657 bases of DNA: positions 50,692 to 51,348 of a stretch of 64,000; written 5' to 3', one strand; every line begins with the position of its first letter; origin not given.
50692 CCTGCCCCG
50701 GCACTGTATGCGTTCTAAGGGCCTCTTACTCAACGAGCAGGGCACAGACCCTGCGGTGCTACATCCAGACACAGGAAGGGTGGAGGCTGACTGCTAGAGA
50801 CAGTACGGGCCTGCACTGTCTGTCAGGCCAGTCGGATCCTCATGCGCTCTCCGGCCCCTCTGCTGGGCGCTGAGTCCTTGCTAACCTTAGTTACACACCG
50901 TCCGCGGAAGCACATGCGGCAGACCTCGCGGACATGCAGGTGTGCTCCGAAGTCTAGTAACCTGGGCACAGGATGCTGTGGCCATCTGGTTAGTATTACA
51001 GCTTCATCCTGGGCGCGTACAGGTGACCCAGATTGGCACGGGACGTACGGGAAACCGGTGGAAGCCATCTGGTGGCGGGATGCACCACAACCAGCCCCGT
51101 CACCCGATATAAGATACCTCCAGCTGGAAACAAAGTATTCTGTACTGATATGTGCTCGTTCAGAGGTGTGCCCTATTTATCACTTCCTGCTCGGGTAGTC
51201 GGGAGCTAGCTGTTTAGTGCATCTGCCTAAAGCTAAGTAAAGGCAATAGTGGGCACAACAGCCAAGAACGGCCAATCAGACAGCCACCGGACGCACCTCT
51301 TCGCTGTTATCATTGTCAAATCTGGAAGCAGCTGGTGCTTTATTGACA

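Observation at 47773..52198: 4.4-kb gene desert in an otherwise gene-dense genome, directly upstream of an intact VSP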

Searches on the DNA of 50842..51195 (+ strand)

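Call 74: search_rna_families(source=L015, threshold=gathering, show_alignments=1)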
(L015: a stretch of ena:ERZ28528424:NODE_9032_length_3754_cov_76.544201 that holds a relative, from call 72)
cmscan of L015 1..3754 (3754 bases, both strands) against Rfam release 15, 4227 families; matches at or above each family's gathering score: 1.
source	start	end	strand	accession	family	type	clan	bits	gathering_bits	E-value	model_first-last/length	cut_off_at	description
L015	1322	1441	-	RF00001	5S_rRNA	Gene; rRNA;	CL00113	88.3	38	8.7e-19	1-120/120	no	5S ribosomal RNA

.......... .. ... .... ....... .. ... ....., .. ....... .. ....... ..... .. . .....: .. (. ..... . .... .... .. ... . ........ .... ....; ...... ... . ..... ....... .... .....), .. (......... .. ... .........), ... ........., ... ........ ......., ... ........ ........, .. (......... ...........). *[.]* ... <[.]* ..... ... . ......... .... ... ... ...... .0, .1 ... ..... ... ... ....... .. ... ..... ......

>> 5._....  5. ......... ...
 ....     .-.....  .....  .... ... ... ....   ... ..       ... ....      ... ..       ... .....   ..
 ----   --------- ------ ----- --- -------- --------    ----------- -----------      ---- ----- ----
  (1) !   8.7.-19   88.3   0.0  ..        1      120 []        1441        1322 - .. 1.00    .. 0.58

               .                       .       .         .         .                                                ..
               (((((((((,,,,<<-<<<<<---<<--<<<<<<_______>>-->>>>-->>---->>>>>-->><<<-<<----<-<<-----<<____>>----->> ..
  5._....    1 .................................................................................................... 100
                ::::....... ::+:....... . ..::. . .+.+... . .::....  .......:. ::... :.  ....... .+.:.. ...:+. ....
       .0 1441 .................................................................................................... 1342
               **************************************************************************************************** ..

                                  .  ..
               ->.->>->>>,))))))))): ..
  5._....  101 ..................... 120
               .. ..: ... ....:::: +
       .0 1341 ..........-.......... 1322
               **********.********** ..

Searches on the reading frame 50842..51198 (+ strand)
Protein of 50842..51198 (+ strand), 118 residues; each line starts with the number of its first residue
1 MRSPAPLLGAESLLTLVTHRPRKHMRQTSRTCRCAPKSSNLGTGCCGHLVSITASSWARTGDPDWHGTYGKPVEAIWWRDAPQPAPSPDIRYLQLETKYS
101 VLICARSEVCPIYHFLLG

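Call 19: find_encoding_contigs(protein=window:50842-51198:+, flank=10000, max_places=8)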
Protein window:50842-51198:+ (118 aa): no gene with exactly this product is on record in the collection.

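Call 71: search_protein_representatives(protein=window:50842-51195:+)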
Query: 118 residues. Proteins with E-value up to 0.001 (for the whole library): 1; up to 1e-10: 1; up to 1e-30: 1. The best 1 are listed.
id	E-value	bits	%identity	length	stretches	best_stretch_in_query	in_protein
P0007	5.9e-71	252.6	95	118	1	1-118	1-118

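Call 72: find_encoding_contigs(protein=P0007, flank=10000, max_places=8)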
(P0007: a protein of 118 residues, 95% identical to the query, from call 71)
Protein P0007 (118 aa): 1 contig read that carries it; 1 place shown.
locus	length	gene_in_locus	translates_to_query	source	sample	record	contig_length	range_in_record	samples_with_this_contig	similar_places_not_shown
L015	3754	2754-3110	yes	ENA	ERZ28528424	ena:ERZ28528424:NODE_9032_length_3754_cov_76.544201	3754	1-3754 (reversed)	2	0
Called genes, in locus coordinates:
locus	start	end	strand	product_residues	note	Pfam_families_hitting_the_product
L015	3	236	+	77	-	?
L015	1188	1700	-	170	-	-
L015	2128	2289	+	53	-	-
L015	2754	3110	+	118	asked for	-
